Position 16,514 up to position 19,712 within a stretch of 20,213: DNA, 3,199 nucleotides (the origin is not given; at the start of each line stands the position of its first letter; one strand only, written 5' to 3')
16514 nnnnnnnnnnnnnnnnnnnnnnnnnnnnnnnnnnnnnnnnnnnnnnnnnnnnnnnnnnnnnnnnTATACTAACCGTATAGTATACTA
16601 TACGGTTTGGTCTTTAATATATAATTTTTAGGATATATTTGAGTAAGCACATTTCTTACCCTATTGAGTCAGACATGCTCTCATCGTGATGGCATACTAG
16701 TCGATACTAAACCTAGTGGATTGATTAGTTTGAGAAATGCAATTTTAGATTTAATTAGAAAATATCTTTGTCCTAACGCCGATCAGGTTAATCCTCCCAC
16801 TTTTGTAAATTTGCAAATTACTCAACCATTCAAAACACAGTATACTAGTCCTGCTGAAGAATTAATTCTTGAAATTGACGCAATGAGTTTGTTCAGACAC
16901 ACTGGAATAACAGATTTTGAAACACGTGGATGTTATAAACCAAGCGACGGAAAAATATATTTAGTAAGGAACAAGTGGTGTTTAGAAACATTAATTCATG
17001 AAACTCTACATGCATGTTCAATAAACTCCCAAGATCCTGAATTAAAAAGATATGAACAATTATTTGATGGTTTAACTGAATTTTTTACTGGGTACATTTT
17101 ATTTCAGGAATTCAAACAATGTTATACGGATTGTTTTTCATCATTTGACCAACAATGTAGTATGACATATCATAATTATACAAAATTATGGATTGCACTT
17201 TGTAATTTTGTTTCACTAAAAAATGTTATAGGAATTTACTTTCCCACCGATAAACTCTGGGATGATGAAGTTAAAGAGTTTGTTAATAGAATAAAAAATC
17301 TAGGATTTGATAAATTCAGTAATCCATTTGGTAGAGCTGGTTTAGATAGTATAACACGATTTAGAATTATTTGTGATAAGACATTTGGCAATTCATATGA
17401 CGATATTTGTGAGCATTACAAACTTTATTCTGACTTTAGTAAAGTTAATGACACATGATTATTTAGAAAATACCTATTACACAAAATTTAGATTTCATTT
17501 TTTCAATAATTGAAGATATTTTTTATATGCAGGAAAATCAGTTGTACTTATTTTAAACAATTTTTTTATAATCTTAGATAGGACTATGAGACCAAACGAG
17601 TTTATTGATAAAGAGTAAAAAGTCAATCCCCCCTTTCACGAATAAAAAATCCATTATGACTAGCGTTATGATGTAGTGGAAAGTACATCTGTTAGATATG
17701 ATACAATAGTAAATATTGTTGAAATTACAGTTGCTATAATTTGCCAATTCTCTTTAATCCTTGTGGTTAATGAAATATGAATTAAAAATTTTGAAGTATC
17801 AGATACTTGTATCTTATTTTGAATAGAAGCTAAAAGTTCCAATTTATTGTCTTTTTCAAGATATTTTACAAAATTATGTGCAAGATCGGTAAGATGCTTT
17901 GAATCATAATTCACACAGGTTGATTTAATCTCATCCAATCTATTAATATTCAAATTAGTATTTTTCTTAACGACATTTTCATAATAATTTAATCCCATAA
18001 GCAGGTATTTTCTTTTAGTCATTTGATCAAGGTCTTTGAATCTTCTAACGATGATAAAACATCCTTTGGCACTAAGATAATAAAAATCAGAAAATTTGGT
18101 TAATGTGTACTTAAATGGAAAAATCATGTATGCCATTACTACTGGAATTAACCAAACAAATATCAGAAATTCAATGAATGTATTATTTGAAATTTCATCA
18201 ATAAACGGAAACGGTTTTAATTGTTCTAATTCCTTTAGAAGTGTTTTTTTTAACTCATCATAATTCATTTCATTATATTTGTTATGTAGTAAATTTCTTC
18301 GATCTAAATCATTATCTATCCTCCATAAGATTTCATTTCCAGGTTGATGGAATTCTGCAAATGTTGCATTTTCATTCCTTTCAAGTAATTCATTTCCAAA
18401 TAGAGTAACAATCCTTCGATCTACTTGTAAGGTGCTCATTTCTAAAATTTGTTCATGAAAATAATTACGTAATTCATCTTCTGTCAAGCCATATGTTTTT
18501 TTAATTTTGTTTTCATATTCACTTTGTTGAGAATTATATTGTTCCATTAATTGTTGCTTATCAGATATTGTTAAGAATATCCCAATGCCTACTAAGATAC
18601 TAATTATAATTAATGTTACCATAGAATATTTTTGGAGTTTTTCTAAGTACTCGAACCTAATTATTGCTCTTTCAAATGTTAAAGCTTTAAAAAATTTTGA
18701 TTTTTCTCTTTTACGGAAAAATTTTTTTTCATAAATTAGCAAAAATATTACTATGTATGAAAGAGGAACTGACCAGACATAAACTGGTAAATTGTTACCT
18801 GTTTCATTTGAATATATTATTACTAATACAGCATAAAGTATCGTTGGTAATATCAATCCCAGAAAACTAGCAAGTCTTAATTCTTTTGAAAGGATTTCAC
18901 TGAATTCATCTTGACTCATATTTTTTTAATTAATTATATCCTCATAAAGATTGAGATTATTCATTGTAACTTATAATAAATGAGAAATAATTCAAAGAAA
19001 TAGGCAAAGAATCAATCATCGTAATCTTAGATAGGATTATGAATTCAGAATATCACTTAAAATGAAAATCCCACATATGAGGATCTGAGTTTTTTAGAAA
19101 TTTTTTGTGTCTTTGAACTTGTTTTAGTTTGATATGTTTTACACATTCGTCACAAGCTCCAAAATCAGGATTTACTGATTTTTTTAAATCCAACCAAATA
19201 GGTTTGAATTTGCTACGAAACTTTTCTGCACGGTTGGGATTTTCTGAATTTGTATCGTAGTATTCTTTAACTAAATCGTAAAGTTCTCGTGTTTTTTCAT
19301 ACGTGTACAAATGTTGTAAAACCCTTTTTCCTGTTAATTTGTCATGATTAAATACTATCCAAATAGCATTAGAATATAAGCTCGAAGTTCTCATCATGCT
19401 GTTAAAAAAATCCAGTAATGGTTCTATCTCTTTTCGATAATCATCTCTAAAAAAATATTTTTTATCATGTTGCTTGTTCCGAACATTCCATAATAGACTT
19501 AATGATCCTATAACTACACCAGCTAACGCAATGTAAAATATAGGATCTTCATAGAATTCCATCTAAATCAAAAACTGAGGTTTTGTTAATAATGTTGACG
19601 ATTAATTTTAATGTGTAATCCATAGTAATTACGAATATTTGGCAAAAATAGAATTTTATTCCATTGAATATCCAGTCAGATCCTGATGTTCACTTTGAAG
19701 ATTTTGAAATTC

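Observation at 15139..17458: Divergent HTH + unknown versus HExxH-protein module sharing a perfect 24-bp palindrome: candidate undescribed protease-controlled switch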

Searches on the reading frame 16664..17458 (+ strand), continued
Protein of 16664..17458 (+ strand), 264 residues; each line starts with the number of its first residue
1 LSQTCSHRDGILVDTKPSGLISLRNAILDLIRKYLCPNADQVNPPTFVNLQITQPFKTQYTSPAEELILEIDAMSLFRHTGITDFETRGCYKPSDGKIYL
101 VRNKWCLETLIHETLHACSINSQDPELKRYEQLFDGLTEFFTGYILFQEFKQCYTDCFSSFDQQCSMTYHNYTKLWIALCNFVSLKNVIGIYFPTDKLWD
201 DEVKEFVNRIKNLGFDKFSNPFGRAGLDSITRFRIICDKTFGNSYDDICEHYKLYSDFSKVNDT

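Call 109: search_protein_families(library=pfam, proteins=[L140:5918-6262:-], max_evalue=0.1)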
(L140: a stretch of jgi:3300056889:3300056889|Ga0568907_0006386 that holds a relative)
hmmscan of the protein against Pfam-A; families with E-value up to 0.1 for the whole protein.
L140:5918-6262:- (114 aa): 2 families
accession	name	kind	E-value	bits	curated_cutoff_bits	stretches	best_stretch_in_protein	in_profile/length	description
PF25361.1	AAA_lid_RFC1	-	0.016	15.1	34.9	1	37-62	33-58/59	RFC1-like, AAA+ ATPase lid domain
PF18692.7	DUF5640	-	0.08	13.3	28.5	0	51-91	33-75/85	Family of unknown function (DUF5640)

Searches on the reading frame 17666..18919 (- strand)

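Call 4: search_protein_families(library=pfam, proteins=[window:17666-18919:-], max_evalue=1)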
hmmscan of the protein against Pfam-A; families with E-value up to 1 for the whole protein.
window:17666-18919:- (417 aa): 3 families
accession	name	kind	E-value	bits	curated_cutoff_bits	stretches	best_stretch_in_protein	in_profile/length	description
PF19470.4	DUF6007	-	0.06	13.7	26.7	1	88-119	25-56/65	Family of unknown function (DUF6007)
PF01769.21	MgtE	-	0.29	11.8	27.6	1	4-59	31-83/125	Divalent cation transporter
PF10805.13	DUF2730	-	0.57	10.8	24.9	0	388-407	3-22/102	Protein of unknown function (DUF2730)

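Call 5: search_protein_families(library=padloc, proteins=[window:17666-18919:-], max_evalue=1)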
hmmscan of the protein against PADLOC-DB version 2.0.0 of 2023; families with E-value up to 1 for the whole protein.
window:17666-18919:- (417 aa): 0 families

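Call 42: search_protein_families(library=phrogs, proteins=[window:17666-18919:-], max_evalue=0.1)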
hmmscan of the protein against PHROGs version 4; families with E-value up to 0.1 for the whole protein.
window:17666-18919:- (417 aa): 1 family
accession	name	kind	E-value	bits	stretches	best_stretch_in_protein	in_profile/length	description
phrog_33064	-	unknown function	0.055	15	0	290-347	11-67/80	-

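Call 102: search_protein_families(library=ncbifam, proteins=[window:17666-18919:-], max_evalue=1)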
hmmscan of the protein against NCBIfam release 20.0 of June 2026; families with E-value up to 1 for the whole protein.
window:17666-18919:- (417 aa): 1 family
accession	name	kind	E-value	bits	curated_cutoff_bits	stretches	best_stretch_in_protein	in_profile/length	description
NF033632.1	SLATT_4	domain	0.5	10.2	55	1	88-122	19-53/154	SLATT domain-containing protein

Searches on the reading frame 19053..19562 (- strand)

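Call 4: search_protein_families(library=pfam, proteins=[window:19053-19562:-], max_evalue=1)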
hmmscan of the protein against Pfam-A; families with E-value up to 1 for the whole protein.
window:19053-19562:- (169 aa): 3 families
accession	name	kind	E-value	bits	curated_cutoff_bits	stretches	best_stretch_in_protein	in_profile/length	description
PF06593.17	RBDV_coat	-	0.013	15.5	32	1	98-168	10-81/287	Raspberry bushy dwarf virus coat protein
PF06851.17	DUF1247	-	0.028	14.8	27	1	32-101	64-134/148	Protein of unknown function (DUF1247)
PF13198.11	DUF4014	-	0.093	13.6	23.2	0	7-41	33-72/72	Protein of unknown function (DUF4014)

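Call 5: search_protein_families(library=padloc, proteins=[window:19053-19562:-], max_evalue=1)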
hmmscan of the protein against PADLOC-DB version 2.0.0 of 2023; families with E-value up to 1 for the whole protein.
window:19053-19562:- (169 aa): 0 families

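Call 42: search_protein_families(library=phrogs, proteins=[window:19053-19562:-], max_evalue=0.1)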
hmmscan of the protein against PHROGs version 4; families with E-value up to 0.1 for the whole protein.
window:19053-19562:- (169 aa): 1 family
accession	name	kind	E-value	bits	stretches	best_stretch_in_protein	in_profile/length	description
phrog_1017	-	unknown function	0.041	14.8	1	52-122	10-77/170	-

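Call 102: search_protein_families(library=ncbifam, proteins=[window:19053-19562:-], max_evalue=1)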
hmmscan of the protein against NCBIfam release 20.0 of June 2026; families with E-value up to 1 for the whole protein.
window:19053-19562:- (169 aa): 2 families
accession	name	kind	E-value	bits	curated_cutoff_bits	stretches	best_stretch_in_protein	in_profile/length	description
NF033459.1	DksA_like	equivalog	0.11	12.8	105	1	112-149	56-93/113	RNA polymerase-binding protein DksA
NF005445.0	PRK07034.1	equivalog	0.2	10.3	703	1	52-103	208-258/536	hypothetical protein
